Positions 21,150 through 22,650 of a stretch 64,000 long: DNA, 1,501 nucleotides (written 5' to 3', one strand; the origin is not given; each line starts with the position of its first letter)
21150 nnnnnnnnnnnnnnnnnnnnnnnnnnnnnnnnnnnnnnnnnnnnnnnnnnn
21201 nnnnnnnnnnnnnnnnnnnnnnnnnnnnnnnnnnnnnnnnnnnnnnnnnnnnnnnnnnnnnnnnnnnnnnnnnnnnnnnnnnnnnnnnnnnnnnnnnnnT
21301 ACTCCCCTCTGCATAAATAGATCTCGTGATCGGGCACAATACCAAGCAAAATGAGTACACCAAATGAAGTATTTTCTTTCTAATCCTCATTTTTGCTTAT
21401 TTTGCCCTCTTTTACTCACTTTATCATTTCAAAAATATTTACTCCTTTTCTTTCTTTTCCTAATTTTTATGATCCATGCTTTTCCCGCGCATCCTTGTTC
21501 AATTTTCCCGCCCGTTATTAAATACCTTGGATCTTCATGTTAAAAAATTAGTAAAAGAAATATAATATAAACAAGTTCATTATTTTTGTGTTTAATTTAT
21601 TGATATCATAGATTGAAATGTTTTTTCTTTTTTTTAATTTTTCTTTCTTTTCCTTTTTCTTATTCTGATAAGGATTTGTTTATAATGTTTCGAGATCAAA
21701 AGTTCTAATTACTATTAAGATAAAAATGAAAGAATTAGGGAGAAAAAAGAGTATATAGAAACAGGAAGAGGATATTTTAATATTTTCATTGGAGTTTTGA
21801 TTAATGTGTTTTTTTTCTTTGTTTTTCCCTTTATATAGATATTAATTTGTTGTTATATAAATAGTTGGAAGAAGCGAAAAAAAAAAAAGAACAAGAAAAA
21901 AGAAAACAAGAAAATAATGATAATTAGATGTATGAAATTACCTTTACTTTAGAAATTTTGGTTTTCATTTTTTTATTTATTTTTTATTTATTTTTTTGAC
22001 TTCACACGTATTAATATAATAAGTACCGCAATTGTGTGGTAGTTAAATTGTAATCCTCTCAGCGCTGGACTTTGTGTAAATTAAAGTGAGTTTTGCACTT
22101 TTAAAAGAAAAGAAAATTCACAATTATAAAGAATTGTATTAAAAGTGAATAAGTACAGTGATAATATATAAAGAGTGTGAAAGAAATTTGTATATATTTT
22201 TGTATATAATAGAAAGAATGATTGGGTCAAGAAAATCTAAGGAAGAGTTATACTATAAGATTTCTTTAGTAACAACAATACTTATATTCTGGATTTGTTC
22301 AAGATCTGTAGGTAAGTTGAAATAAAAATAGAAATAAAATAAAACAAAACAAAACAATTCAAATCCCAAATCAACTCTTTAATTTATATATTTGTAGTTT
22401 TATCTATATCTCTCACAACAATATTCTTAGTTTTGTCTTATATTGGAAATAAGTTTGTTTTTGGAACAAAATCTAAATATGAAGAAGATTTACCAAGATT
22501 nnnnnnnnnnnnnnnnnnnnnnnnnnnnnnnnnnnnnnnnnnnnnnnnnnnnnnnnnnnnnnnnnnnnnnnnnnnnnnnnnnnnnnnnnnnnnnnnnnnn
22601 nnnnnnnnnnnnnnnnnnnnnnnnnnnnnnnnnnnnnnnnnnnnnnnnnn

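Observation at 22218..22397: ppGalNAc-T needs a spliced 5' mini-exon encoding the type II membrane anchor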

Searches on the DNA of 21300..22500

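Call 38: search_rna_families(source=window, start=21300, end=22500, threshold=evalue, max_evalue=1)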
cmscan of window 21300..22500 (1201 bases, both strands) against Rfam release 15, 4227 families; matches with E-value up to 1: 3.
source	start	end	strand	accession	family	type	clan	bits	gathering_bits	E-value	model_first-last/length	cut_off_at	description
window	21561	21591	-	RF02907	patAB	Cis-reg; leader;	-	22.8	92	0.59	1-57/57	no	patAB leader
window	21902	21966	+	RF00332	snoZ266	Gene; snRNA; snoRNA; CD-box;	-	21.9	43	0.42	1-90/90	no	Small nucleolar RNA Z266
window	21326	21415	-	RF00853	mir-304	Gene; miRNA;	-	19.3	99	0.63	1-88/88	no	mir-304 microRNA precursor family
